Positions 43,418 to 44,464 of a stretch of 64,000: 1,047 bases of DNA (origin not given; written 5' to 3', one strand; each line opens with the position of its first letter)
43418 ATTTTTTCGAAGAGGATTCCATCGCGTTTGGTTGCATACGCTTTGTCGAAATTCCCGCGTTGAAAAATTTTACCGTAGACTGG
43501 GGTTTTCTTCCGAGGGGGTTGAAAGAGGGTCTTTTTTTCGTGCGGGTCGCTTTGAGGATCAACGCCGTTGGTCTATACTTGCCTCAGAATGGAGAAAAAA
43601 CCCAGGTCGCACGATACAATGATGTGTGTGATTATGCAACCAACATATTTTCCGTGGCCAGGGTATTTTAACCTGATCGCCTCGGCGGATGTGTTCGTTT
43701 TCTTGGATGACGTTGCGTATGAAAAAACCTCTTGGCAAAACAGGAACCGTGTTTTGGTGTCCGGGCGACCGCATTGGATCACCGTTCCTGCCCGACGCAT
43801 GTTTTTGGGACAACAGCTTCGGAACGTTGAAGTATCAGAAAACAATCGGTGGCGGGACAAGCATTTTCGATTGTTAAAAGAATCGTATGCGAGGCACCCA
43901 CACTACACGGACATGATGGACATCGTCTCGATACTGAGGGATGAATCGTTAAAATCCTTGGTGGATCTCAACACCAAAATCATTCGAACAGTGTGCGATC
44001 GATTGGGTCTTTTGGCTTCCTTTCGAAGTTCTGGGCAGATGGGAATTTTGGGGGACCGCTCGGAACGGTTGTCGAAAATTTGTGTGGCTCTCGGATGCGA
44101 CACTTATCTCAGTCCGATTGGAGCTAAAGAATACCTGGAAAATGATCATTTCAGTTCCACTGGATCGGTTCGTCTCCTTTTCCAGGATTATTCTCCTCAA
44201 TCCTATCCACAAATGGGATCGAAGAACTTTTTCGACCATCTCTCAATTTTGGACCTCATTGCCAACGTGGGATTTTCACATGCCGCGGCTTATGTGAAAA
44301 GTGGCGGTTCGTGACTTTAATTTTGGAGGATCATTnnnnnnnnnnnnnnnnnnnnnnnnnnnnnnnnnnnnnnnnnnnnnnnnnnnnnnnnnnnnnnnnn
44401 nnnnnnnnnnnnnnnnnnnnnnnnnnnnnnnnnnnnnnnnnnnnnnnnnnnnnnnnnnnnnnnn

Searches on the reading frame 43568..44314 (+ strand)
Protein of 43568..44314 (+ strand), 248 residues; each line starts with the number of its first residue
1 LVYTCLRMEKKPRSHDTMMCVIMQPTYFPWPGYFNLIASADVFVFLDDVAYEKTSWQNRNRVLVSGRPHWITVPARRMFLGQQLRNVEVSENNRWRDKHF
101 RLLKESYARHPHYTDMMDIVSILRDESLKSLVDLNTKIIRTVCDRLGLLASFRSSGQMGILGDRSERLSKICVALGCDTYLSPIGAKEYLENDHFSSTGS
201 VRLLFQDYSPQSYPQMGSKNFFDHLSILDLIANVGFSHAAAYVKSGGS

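Call 5: search_protein_families(library=pfam, proteins=[window:43568-44314:+], max_evalue=0.01)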
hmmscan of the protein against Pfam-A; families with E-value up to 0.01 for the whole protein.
window:43568-44314:+ (248 aa): 1 family
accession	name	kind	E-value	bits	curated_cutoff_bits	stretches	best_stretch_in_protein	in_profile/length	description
PF08889.16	WbqC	-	9.9e-63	212.3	21.3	1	24-237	1-214/218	WbqC-like protein family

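Call 6: search_protein_families(library=ncbifam, proteins=[window:43568-44314:+], max_evalue=0.01)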
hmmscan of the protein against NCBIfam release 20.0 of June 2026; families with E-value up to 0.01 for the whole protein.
window:43568-44314:+ (248 aa): 0 families

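Call 45: search_solved_structures(query=window:43568-44311:+, max_evalue=1)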
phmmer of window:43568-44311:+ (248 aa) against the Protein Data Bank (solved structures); distinct sequences matched with E-value up to 1: 0.
